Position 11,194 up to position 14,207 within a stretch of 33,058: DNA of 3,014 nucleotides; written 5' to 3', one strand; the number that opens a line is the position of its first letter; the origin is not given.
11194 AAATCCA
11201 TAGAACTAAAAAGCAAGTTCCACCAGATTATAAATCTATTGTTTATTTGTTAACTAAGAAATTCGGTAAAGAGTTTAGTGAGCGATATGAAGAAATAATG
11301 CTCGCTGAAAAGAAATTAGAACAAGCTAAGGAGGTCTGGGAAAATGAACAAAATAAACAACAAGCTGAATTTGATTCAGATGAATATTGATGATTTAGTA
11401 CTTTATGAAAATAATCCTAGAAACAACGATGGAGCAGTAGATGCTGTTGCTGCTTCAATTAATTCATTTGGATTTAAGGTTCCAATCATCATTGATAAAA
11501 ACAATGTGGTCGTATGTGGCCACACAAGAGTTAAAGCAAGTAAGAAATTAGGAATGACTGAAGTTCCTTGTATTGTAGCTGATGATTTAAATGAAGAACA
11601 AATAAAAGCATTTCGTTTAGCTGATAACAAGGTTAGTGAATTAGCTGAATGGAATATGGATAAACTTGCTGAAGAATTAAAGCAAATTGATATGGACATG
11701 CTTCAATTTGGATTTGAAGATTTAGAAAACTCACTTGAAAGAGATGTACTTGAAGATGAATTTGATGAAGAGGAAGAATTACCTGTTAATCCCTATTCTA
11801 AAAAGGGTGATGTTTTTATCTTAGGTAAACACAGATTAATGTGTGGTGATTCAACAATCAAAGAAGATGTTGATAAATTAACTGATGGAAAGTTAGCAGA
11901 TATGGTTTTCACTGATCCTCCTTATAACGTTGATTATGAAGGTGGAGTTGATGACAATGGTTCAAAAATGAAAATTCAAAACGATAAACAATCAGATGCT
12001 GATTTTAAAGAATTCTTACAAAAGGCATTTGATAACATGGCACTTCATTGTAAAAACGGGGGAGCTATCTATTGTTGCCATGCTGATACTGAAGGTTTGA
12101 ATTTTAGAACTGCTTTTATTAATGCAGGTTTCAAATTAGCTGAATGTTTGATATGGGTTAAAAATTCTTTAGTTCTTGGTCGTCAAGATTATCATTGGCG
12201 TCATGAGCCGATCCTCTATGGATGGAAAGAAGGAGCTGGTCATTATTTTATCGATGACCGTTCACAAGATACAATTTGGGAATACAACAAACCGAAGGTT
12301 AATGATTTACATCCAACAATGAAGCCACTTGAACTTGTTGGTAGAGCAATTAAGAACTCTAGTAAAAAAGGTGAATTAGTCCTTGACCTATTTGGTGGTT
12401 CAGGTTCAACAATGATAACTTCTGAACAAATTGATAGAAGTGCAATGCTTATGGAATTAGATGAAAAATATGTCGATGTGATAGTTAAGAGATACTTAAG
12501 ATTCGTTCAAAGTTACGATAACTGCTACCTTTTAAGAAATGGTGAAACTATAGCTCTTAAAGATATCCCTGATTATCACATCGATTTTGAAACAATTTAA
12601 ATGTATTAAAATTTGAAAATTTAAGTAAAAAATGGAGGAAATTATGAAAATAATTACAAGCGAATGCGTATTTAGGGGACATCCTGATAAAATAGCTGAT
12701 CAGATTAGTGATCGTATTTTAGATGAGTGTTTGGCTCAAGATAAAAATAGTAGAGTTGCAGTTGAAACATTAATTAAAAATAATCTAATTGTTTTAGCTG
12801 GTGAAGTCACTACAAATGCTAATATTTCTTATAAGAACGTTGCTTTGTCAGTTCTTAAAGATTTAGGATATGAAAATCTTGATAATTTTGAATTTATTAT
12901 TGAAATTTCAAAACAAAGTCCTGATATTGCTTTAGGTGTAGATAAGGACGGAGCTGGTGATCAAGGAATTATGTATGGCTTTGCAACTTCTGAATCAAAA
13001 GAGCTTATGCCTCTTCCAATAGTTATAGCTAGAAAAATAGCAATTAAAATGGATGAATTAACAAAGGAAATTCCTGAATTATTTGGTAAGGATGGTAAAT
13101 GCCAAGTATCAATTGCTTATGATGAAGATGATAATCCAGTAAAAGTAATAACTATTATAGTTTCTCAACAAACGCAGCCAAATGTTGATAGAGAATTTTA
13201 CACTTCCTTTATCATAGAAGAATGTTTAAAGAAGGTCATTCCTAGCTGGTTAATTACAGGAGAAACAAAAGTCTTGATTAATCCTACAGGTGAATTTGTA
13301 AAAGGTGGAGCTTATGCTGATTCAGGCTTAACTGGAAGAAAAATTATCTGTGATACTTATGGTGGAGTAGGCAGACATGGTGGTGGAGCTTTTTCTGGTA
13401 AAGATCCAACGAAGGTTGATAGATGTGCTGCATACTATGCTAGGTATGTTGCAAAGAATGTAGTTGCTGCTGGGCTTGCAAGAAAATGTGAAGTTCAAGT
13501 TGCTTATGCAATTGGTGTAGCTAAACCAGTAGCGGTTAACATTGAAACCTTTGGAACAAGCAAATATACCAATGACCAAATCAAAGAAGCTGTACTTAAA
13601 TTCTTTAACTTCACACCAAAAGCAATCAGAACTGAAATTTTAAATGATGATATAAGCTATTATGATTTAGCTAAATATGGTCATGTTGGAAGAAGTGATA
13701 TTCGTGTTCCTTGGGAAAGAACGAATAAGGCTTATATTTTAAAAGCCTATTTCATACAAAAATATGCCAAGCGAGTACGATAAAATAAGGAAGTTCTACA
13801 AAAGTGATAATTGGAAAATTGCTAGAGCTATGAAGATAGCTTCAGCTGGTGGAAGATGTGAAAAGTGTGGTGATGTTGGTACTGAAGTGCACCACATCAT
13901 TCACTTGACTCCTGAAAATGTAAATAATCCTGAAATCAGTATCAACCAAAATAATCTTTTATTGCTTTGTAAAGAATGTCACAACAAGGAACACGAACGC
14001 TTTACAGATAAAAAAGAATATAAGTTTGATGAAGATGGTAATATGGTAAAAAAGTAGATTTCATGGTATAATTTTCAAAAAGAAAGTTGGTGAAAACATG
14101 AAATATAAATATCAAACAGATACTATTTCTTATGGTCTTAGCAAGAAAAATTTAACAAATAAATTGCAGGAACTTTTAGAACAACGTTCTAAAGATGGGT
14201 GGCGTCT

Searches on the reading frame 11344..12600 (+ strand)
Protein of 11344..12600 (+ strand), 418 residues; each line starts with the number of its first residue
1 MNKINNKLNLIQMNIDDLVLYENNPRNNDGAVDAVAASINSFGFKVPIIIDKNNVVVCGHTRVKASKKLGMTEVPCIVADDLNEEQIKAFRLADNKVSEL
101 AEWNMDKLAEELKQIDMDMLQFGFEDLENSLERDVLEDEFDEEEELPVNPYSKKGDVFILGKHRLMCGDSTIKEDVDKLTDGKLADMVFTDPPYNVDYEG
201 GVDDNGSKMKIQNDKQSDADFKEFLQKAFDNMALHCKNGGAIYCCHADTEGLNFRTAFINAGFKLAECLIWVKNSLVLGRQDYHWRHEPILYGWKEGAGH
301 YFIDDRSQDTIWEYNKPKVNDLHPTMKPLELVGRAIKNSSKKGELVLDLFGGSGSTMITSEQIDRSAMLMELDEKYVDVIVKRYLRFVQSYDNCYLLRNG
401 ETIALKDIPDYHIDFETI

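Call 30: search_protein_families(library=phrogs, proteins=[window:11344-12600:+], max_evalue=0.00001)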
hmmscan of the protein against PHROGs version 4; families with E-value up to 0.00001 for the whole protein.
window:11344-12600:+ (418 aa): 25 families
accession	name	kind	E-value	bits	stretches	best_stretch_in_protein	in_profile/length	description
phrog_498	-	other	7.7e-157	524.5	1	4-401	29-435/633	DNA methyltransferase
phrog_620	-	DNA, RNA and nucleotide metabolism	7.9e-53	180.7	1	5-174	4-149/217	ParB-like partition protein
phrog_8071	-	DNA, RNA and nucleotide metabolism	4.4e-44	152.3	1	6-204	3-213/389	ParB-like partition protein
phrog_67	-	other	2.9e-39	136.7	1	120-385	82-344/743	DNA methyltransferase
phrog_23085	-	unknown function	6.2e-34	117.6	1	286-406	3-128/138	-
phrog_940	-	DNA, RNA and nucleotide metabolism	2e-33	117.1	1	9-137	5-135/388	nuclease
phrog_930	-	DNA, RNA and nucleotide metabolism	7.3e-30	105.5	1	8-136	5-136/223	ParB-like partition protein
phrog_18056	-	DNA, RNA and nucleotide metabolism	4.1e-29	102.7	1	9-100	2-93/387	ParB-like partition nuclease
phrog_15396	-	DNA, RNA and nucleotide metabolism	2.2e-27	97.5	1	11-128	5-126/258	ParB-like partition nuclease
phrog_3008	-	other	1e-21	78.3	1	307-387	130-214/244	DNA methyltransferase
phrog_723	-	DNA, RNA and nucleotide metabolism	8.1e-19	69.3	1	7-131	10-141/223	ParB-like partition protein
phrog_9353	-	unknown function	3.8e-16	60.7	1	12-140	13-147/245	-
phrog_4715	-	DNA, RNA and nucleotide metabolism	7.3e-15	55.4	1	3-103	140-246/630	ParB-like partition protein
phrog_18293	-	other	2e-14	54.6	1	308-384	31-107/119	methyltransferase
phrog_6218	-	DNA, RNA and nucleotide metabolism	1.1e-10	42.3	1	9-86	4-86/506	ParB-like partition protein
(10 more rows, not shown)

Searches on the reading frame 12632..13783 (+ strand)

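Call 30: search_protein_families(library=phrogs, proteins=[window:12632-13783:+], max_evalue=0.00001)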
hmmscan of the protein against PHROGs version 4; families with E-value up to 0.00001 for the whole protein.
window:12632-13783:+ (383 aa): 1 family
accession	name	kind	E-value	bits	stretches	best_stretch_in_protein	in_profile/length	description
phrog_1569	-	unknown function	7.6e-129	431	1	7-362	2-345/346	-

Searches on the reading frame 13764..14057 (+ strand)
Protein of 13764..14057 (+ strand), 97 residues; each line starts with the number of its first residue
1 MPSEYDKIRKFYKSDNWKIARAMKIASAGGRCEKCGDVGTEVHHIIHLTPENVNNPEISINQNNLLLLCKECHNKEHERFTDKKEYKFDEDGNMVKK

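Call 30: search_protein_families(library=phrogs, proteins=[window:13764-14057:+], max_evalue=0.00001)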
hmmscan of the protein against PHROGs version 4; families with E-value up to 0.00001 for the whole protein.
window:13764-14057:+ (97 aa): 12 families
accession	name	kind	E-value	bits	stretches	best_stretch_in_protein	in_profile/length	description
phrog_119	-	DNA, RNA and nucleotide metabolism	9.6e-20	71.8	1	6-87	180-265/443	HNH endonuclease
phrog_4581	-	head and packaging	7.3e-17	62.8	1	6-85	42-117/395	terminase small subunit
phrog_144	-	DNA, RNA and nucleotide metabolism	4.6e-16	60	1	8-86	63-142/175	HNH endonuclease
phrog_5956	-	DNA, RNA and nucleotide metabolism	2.2e-13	51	1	7-94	37-124/138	HNH endonuclease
phrog_589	-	DNA, RNA and nucleotide metabolism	4e-11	44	1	9-79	71-141/179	HNH endonuclease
phrog_6050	-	DNA, RNA and nucleotide metabolism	2.9e-08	33.9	1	17-86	299-367/402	HNH endonuclease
phrog_8048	-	DNA, RNA and nucleotide metabolism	3.9e-07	30.5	1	14-79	161-229/273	HNH endonuclease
phrog_5200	-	DNA, RNA and nucleotide metabolism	4.7e-07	30.9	1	5-84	16-92/154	HNH endonuclease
phrog_1271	-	DNA, RNA and nucleotide metabolism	5.5e-07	30.3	1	14-86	251-325/361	HNH endonuclease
phrog_25061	-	DNA, RNA and nucleotide metabolism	8e-07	30.7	1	9-77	119-186/219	HNH endonuclease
phrog_8446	-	DNA, RNA and nucleotide metabolism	4.7e-06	27.4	1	14-79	125-198/211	HNH endonuclease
phrog_333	-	DNA, RNA and nucleotide metabolism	9e-06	26.9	0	14-75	18-77/138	HNH endonuclease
